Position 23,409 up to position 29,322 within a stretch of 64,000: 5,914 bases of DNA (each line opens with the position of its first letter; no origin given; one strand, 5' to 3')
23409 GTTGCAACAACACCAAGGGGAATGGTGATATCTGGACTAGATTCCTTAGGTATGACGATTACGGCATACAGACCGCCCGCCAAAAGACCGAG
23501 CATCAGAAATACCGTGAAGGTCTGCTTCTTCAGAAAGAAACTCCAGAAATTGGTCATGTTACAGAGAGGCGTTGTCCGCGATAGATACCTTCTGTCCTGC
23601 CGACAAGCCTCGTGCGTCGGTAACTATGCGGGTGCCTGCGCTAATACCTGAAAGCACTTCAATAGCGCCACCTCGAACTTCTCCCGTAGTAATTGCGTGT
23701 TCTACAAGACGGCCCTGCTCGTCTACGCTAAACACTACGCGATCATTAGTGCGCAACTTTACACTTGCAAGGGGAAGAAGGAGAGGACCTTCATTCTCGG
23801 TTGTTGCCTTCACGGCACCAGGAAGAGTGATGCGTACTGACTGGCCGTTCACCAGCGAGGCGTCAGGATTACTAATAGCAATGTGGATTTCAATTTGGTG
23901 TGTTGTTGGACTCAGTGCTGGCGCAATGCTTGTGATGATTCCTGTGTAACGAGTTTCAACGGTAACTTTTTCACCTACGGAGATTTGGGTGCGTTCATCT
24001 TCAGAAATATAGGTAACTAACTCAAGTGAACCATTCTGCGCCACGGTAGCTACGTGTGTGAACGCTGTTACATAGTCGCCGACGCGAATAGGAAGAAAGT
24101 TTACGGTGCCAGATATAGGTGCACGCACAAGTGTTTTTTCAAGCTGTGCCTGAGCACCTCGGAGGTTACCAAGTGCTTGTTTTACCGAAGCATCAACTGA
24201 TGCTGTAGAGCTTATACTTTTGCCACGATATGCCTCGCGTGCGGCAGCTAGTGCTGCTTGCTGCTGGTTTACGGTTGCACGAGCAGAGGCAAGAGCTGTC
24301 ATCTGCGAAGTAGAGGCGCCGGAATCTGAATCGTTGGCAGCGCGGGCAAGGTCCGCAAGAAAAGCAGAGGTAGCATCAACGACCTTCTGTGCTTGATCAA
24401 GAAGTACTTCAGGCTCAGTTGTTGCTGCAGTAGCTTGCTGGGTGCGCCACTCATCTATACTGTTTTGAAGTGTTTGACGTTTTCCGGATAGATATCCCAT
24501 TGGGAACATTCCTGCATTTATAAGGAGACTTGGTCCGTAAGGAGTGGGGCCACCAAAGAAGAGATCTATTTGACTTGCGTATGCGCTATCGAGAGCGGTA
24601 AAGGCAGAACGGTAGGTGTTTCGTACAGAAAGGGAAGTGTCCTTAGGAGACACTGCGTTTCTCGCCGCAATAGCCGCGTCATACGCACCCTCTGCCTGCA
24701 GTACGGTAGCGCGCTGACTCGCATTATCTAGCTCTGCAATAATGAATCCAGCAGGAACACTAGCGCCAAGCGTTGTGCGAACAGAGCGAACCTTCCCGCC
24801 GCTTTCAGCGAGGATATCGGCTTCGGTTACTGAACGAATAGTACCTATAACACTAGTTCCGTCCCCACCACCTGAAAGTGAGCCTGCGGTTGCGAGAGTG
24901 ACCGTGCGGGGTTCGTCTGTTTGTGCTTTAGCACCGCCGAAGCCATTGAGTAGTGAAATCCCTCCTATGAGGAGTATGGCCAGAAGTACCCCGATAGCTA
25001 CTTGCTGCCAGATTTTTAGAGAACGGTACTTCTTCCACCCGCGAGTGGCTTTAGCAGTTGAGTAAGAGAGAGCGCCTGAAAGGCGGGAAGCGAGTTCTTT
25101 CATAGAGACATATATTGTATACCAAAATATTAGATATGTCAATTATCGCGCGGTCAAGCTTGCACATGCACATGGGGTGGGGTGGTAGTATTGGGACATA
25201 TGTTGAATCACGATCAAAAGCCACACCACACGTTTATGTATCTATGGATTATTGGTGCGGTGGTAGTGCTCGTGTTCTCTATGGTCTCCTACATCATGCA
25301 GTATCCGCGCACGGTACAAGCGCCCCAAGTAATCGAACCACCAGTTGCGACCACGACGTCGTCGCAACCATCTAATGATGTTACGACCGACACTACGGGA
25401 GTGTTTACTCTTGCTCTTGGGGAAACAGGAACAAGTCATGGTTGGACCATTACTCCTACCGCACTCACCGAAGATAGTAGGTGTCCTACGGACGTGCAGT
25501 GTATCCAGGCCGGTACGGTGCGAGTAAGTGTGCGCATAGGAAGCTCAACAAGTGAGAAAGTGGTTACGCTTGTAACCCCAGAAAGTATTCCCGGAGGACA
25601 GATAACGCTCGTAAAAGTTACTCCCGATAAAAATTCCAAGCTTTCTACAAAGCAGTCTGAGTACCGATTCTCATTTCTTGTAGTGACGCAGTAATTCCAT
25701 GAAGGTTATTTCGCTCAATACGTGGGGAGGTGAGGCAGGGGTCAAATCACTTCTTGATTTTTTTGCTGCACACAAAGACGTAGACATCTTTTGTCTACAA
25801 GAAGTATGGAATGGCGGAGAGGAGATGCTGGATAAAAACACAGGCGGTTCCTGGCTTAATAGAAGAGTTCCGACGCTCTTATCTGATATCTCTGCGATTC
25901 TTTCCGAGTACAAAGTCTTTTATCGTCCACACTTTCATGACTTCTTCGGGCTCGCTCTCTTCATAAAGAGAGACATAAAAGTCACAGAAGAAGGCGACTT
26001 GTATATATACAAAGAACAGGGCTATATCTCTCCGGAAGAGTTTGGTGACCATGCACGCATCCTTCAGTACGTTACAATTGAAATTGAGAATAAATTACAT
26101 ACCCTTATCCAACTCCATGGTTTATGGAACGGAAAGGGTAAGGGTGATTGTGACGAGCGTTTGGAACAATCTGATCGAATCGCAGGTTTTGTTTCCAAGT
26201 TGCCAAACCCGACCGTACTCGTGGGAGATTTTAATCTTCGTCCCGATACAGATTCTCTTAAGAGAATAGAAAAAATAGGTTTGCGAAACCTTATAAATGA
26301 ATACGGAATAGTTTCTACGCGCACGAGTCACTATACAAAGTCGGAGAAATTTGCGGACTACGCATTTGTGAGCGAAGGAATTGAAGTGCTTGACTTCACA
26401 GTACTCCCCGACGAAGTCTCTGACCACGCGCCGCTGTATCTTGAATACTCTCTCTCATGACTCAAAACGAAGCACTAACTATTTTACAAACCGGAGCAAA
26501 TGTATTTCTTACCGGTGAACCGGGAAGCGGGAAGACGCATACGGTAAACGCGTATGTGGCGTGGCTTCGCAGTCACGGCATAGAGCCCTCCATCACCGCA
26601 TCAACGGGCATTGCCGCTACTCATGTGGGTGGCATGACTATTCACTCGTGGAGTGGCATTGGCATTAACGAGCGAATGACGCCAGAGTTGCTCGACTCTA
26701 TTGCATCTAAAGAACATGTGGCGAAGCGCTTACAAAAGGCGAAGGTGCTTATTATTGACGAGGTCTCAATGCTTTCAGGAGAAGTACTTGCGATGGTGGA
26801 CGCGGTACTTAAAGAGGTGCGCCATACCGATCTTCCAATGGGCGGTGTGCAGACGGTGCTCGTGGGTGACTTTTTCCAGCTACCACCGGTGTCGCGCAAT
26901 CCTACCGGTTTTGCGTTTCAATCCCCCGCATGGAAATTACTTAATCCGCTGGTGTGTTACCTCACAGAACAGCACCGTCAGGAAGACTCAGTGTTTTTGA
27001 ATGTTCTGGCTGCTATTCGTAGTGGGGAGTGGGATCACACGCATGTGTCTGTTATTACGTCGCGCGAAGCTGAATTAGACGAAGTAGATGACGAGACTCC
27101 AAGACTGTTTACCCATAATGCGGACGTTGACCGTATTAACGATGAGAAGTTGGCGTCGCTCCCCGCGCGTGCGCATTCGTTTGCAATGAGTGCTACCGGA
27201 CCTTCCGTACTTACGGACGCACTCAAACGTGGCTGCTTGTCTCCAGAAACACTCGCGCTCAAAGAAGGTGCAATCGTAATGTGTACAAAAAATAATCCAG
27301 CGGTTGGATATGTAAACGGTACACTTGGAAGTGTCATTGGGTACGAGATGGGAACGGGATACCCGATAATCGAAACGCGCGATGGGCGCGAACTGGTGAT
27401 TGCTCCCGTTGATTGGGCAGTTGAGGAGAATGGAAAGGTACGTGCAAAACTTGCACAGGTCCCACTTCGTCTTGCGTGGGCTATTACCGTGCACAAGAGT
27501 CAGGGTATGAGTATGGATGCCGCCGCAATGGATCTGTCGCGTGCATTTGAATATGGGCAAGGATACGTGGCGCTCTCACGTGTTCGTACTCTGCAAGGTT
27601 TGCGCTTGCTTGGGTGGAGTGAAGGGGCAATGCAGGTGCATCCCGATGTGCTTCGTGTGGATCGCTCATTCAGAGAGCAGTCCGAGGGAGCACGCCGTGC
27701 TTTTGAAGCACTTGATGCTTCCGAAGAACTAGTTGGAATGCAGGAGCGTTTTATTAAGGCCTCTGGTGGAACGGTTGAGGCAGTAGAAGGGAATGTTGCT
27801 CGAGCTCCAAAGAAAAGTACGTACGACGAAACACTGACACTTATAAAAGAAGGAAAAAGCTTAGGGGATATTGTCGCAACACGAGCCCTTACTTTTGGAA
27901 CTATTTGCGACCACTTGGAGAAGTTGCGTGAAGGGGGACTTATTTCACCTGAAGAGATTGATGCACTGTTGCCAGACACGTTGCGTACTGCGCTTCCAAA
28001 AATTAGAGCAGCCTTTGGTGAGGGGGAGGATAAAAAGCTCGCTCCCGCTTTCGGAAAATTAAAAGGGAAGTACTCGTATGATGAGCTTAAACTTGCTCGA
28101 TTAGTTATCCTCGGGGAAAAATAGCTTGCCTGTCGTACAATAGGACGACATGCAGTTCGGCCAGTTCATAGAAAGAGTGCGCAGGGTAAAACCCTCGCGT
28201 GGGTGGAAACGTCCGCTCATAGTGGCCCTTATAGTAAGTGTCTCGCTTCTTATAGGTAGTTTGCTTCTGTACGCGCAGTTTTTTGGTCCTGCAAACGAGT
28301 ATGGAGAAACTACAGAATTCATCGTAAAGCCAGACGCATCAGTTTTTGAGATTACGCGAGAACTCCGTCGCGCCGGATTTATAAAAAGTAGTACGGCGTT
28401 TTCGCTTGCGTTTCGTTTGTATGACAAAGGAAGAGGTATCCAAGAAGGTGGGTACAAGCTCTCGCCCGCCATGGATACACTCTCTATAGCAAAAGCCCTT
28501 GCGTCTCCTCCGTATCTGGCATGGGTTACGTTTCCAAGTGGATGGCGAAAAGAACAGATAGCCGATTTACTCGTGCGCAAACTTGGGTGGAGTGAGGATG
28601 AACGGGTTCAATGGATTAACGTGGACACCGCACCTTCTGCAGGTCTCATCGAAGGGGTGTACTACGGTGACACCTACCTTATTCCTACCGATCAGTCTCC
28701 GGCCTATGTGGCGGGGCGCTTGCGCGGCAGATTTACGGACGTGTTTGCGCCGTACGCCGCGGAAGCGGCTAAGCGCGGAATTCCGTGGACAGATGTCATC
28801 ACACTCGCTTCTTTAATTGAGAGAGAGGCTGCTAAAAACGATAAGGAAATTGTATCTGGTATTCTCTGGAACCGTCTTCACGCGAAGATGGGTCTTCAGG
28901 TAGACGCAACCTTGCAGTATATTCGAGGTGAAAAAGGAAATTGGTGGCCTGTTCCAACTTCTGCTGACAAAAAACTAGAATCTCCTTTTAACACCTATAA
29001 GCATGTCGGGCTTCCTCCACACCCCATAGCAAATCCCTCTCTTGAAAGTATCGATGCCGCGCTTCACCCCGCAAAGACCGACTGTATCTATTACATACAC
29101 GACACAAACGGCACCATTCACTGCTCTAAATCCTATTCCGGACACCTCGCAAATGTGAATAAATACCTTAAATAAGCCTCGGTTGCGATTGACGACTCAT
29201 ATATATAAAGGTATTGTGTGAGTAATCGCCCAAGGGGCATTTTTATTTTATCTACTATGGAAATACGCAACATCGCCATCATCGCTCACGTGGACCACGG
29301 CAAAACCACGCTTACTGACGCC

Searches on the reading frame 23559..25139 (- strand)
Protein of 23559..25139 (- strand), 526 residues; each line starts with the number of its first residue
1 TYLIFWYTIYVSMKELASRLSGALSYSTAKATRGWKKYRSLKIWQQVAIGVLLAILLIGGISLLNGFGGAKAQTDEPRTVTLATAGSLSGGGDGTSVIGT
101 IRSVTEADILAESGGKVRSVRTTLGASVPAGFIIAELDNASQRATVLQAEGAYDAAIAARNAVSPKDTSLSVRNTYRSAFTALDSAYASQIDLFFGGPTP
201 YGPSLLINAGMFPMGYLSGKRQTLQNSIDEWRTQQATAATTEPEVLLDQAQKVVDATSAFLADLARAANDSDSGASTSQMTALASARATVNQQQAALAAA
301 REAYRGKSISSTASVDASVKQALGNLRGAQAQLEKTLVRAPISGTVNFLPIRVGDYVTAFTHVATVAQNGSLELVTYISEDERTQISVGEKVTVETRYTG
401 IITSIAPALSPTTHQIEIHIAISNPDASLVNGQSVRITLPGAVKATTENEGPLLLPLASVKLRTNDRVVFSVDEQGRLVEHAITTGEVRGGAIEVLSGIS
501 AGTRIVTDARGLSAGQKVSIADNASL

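Call 21: search_protein_families(library=pfam, proteins=[window:23559-25139:-], max_evalue=0.001)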
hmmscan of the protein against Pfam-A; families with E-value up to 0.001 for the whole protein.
window:23559-25139:- (526 aa): 2 families
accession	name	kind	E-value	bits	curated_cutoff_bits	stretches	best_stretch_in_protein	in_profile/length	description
PF13437.12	HlyD_3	-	3.2e-13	50.8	22.2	1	338-429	2-103/106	HlyD family secretion protein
PF16576.10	HlyD_D23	-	1.9e-10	40.9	30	1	323-432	96-211/214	Barrel-sandwich domain of CusB or HlyD membrane-fusion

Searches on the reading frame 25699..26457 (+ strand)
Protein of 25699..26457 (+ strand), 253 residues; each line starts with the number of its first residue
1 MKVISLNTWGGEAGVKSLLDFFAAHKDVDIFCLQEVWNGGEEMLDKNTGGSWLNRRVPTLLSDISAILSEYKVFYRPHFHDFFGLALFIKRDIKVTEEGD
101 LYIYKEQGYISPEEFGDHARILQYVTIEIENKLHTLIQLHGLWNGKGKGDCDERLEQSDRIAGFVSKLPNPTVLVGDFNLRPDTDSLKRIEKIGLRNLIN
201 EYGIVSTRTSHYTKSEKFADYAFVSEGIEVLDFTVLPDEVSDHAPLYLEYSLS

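Call 21: search_protein_families(library=pfam, proteins=[window:25699-26457:+], max_evalue=0.001)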
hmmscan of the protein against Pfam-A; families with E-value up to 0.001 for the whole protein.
window:25699-26457:+ (253 aa): 1 family
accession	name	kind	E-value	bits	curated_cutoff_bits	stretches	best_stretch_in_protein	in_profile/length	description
PF03372.29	Exo_endo_phos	-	1.7e-21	77.4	24.5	1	5-243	2-225/225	Endonuclease/Exonuclease/phosphatase family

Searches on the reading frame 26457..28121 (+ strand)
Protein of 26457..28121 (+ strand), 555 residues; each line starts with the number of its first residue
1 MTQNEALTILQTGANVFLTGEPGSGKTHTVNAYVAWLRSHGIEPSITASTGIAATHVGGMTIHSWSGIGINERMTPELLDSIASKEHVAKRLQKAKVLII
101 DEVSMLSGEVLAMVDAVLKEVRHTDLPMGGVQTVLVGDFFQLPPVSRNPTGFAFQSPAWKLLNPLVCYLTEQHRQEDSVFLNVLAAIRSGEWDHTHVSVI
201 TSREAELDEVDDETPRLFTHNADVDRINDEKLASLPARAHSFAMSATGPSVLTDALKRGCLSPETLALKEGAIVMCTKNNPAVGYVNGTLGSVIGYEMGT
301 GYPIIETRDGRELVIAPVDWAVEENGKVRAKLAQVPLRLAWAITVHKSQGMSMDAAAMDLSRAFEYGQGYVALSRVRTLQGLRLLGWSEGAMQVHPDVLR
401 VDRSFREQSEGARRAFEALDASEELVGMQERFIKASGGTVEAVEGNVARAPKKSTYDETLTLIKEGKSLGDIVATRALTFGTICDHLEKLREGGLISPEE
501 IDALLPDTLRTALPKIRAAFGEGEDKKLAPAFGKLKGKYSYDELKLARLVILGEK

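Call 21: search_protein_families(library=pfam, proteins=[window:26457-28121:+], max_evalue=0.001)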
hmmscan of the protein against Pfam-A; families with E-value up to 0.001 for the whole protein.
window:26457-28121:+ (555 aa): 11 families
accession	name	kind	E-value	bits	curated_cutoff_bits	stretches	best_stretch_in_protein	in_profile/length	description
PF05970.20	PIF1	-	3.8e-33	115.4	25.9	1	10-190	19-215/223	PIF1-like helicase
PF13604.12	AAA_30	-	1.8e-15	57.6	27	1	3-193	6-174/191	AAA domain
PF13245.12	AAA_19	-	1.7e-14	54.6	25.1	1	3-146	1-133/134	AAA domain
PF14493.12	HTH_40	-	2.5e-13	50.6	27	1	455-548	1-89/89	Helix-turn-helix domain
PF13401.12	AAA_22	-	8.5e-09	36.2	27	1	13-137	5-122/130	AAA domain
PF21530.3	Pif1_2B_dom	-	3.1e-07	30.5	23.9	1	254-295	4-46/47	DNA helicase Pif1, 2B domain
PF00270.35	DEAD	-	3.8e-05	23.9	26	0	74-122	100-146/167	DEAD/DEAH box helicase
PF07728.20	AAA_5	-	8e-05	23.1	22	1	15-123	1-95/139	AAA domain (dynein-related subfamily)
PF20720.3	nSTAND3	-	9.3e-05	22.6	27.2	1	4-45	8-49/155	Novel STAND NTPase 3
PF13086.12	AAA_11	-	0.00047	20.5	27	0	3-38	6-42/257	AAA domain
PF03266.21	NTPase_1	-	0.0006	20.1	23.9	0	15-42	1-28/168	NTPase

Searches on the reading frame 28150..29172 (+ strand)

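Call 21: search_protein_families(library=pfam, proteins=[window:28150-29172:+], max_evalue=0.001)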
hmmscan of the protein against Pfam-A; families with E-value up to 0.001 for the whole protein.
window:28150-29172:+ (341 aa): 1 family
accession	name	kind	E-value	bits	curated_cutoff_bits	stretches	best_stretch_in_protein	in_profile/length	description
PF02618.21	YceG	-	1.9e-64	218.3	32.4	1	58-338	2-275/275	YceG-like family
